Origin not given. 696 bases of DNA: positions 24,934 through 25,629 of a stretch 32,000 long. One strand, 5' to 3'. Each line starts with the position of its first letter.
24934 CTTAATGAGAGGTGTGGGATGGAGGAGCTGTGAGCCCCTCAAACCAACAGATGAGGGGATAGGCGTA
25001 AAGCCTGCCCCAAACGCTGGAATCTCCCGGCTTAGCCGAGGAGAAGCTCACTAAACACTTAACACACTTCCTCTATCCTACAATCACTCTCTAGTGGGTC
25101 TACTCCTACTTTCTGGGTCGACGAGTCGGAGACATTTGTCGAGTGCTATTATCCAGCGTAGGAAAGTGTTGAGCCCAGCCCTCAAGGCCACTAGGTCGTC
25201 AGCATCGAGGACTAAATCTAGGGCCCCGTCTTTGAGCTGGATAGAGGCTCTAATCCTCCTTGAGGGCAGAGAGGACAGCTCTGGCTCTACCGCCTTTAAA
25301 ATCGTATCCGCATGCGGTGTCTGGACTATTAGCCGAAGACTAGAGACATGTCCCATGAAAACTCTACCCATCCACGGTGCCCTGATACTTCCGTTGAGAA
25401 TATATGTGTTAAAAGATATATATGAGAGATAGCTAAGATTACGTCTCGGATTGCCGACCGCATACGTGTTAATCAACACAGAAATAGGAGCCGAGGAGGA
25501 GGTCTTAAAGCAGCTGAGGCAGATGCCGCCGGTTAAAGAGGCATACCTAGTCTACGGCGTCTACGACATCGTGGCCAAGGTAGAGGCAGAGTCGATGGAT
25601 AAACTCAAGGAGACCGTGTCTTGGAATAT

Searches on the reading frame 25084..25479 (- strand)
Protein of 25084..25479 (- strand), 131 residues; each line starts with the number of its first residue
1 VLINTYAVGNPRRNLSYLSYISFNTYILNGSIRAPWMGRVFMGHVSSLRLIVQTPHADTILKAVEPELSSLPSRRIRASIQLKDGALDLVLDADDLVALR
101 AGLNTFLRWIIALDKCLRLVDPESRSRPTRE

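Call 28: search_protein_families(library=pfam, proteins=[window:25084-25479:-], max_evalue=0.001)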
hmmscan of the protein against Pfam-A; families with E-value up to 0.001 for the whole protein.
window:25084-25479:- (131 aa): 1 family
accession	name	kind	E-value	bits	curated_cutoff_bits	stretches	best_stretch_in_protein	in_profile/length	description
PF09341.15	Pcc1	-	6.9e-13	49.3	20.9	1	47-116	3-73/75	Transcription factor Pcc1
